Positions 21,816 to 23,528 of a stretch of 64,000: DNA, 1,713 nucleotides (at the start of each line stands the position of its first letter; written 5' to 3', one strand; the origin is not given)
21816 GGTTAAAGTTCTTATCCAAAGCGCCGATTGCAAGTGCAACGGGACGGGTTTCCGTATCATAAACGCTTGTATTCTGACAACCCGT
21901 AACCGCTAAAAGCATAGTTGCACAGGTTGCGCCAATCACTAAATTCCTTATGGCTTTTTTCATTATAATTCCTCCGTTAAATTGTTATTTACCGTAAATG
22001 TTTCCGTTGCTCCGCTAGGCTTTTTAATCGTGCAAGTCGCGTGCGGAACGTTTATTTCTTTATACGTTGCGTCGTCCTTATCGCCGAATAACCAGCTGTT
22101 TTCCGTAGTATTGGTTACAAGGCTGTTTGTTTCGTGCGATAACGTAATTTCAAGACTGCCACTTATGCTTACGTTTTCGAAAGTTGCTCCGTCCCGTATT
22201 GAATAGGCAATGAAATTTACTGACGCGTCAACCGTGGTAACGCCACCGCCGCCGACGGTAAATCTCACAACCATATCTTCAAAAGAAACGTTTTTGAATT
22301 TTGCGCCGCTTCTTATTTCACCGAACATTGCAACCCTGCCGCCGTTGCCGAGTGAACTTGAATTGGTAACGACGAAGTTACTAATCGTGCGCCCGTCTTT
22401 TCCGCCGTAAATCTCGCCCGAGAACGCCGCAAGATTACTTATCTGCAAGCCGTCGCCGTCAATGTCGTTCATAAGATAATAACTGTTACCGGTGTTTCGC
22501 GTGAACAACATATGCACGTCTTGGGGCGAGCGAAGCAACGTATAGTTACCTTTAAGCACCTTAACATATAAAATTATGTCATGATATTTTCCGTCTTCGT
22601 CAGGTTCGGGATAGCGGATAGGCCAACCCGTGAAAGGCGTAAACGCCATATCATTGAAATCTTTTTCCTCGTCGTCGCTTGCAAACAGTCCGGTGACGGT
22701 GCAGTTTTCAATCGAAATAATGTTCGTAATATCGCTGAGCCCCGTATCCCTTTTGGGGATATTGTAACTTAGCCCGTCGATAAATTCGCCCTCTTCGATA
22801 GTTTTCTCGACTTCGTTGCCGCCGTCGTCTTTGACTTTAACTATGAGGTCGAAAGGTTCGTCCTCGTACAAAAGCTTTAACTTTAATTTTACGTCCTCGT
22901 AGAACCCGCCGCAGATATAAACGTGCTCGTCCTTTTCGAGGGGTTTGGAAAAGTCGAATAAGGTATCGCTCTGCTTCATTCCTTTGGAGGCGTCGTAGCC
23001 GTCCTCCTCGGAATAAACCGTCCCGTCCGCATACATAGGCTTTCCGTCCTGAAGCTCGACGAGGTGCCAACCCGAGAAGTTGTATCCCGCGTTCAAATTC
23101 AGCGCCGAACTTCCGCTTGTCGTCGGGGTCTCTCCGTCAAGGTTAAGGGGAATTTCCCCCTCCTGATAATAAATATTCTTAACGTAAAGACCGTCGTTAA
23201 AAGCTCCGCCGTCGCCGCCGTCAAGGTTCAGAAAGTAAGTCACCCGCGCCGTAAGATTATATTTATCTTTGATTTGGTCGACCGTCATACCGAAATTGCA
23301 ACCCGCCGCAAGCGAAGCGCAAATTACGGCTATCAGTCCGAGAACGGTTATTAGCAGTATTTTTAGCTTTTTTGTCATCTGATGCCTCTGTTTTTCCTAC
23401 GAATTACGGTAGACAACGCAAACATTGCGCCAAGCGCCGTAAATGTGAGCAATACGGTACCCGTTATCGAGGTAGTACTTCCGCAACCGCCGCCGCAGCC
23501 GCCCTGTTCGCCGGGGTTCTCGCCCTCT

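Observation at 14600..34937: A 20-kb single-strand cluster hard-wires a giant surface protease, two paralogous lipoproteins and an atypical Opp importer (candidate Gram-positive protein-utilisation locus)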

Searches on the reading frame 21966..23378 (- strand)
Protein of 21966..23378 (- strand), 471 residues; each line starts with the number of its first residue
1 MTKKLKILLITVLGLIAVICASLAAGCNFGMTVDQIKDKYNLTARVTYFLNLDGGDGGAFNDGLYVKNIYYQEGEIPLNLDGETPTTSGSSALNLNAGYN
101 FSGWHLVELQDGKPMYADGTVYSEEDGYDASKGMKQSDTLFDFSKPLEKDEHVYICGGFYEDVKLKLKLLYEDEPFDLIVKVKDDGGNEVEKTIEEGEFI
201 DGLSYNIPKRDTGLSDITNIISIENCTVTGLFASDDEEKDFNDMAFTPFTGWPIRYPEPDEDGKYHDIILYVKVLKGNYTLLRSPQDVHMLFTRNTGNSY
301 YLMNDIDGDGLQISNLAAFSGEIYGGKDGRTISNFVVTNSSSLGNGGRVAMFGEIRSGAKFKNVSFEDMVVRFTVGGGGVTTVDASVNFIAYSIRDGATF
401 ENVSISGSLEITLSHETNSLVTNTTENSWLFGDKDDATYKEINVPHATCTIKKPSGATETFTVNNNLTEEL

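Call 4: search_protein_families(library=pfam, proteins=[window:21966-23378:-], max_evalue=0.01)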
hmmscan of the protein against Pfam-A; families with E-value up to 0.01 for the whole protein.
window:21966-23378:- (471 aa): 0 families

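Call 9: search_protein_families(library=ncbifam, proteins=[window:21966-23378:-], max_evalue=0.01)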
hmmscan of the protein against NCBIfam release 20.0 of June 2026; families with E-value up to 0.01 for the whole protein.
window:21966-23378:- (471 aa): 0 families
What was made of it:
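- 21963..23378 (-): O3: 471-aa lipoprotein (lipobox LAAGC), all-beta. InlB-B-repeat-like domains plus a small GLUG-type beta-helix cap. It always accompanies the SBP. No Pfam or NCBIfam hit (calls 4, 9).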

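Call 31: find_homologous_proteins(query=window:21966-23378:-, max_evalue=0.001)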
Query window:21966-23378:- (471 aa): 21 proteins with E <= 0.001 among 8000 candidates.
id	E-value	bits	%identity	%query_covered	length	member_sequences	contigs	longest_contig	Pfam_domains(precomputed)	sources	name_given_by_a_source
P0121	0.0e+0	1050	99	100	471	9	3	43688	-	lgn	-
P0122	6.0e-259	877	82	100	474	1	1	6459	-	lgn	-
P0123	1.0e-209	715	68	99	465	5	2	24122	-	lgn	-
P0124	7.1e-139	482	50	99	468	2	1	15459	-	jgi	-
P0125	1.2e-125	438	48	100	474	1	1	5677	-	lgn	-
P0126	2.0e-125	437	49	95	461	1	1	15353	-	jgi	-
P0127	6.1e-120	419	46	99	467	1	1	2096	-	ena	-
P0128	1.9e-119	418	48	95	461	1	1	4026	-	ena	-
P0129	1.4e-116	408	44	100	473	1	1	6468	-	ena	-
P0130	7.4e-115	402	46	100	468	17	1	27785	-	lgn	-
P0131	6.9e-110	386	46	100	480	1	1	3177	-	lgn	-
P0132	2.5e-108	381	47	100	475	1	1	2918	-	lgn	-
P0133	1.8e-105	371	45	100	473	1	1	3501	-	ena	-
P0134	7.6e-104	366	43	99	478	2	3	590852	-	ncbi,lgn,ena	-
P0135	1.6e-102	362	44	100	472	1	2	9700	-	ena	-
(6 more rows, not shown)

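Call 39: predict_structure(alignment_id=A2)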
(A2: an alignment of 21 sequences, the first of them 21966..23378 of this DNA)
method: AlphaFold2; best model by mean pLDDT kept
length: 471 residues; sequences in the alignment: 21
mean_pLDDT: 85.8   pTM: 0.66
mean pLDDT of the five models: 85.8, 85.6, 85.4, 84.9, 84.7
residues with pLDDT >= 90: 242; 70-90: 173; 50-70: 39; < 50: 17
segments of 3 or more residues with pLDDT < 50: 20-29, 468-471
pLDDT, mean of each block of 10 residues (from residue 1): 55 55 43 77 92 78 88 89 67 77 90 91 88 88 91 90 88 89 82 90 80 85 91 88 90 86 82 94 94 82 96 94 95 95 92 95 98 91 93 94 97 93 89 84 94 94 64 32
secondary structure, 60 per line:
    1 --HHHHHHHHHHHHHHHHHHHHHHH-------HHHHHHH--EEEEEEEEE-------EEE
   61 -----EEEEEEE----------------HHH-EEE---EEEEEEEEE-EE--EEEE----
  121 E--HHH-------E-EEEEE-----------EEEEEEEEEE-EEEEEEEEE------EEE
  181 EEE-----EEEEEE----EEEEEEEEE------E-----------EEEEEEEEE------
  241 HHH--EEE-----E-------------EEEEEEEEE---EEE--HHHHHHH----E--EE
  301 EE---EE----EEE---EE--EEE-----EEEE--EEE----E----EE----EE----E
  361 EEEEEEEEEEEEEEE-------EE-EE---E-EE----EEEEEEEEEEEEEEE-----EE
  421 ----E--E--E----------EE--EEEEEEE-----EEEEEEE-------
elements in order: H3-25 H33-39 E42-50 E58-60 E66-72 E93-95 E99-107 E113-116 E136-140 E152-161 E163-171 E178-183 E189-194 E199-207 E226-234 E246-248 E268-276 E280-282 H285-291 E299-302 E312-314 E322-324 E330-333 E336-338 E360-375 E399-413 E446-452 E458-464
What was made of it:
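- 21963..23378 (-): AF2 model pLDDT 85.8 (call 39).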

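Call 42: fold_search(model_id=the predicted structure, library=pdb)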
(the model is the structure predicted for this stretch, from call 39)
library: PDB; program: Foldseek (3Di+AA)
matches with E <= 10: 327; with E <= 0.001: 0
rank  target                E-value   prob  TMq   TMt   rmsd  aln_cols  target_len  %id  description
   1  6bbt_B                8.0e-03  0.38  0.13  0.20  17.8       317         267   13  Structure of the major pilin protein (T-13) from Streptococcus pyogenes serotype GAS131465 (released 2018-10-24)
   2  3b2m_C                1.4e-02  0.47  0.15  0.22  16.1       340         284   10  Crystal Structure of the Major Pilin from Streptococcus pyogenes (released 2007-12-18)
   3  6vjb                  4.2e-02  0.13  0.10  0.05  22.0       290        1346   10  Crystal structure of a catalytically inactive CXC Chemokine-degrading protease SpyCEP from Streptococcus pyogenes (released 2020-04-15)
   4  9fy9_D                4.9e-02  0.38  0.12  0.09  15.3       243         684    8  Cryo-EM structure of the type 1 chaperone-usher pilus FimD-tip complex (FimDHGFC) - Conformer 1 (released 2025-06-04)
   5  7w7i_F                5.9e-02  0.20  0.14  0.17  18.1       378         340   10  Crystal Structure of shaft pilin PitB from pilus islet-2 of Streptococcus oralis (released 2022-06-01)
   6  7bvx                  7.6e-02  0.28  0.15  0.24  16.1       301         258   10  Crystal structure of C-terminal fragment of pilus adhesin SpaC from Lactobacillus rhamnosus GG-Iodide soaked (released 2020-07-29)
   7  4s3l_A                8.9e-02  0.13  0.12  0.15  21.1       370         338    9  Crystal Structure of major pilin protein PitB from type II pilus of Streptococcus pneumoniae (released 2015-07-29)
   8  6bbw_A                9.8e-02  0.13  0.13  0.18  19.8       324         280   11  Structure of the major pilin protein (T3.2) from Streptococcus pyogenes serotype GAS13637 (released 2018-10-24)
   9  7vcr_B                1.1e-01  0.07  0.09  0.09  24.4       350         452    8  Crystal Structure of PitA fragment from pilus islet-2 of Streptococcus oralis (released 2022-06-01)
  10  6n0a_A                1.2e-01  0.15  0.14  0.20  16.4       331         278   11  Structure of the major pilin protein (T-18.1) from Streptococcus pyogenes serotype MGAS8232 (released 2019-04-17)
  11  6n0a_B                1.2e-01  0.12  0.13  0.19  18.0       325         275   11  Structure of the major pilin protein (T-18.1) from Streptococcus pyogenes serotype MGAS8232 (released 2019-04-17)
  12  8wxd_A                1.4e-01  0.10  0.08  0.09  15.9       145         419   13  Crystal Structure of shaft pilin PilA from Streptococcus sanguinis (released 2025-05-07)
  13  5u6f                  1.5e-01  0.20  0.11  0.15  18.0       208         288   10  Bacterial adhesin from Mobiluncus mulieris containing intramolecular disulfide, isopeptide, and ester bond cross-links ( (released 2018-06-13)
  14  5hts_E                1.8e-01  0.25  0.09  0.16  14.2       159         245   10  Crystal structure of shaft pilin spaA from Lactobacillus rhamnosus GG - D295N mutant (released 2016-07-20)
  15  9uvm                  1.8e-01  0.18  0.13  0.14  16.4       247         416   11  The SeMet pili protein of Streptococcus Sanguinis (released 2026-01-21)
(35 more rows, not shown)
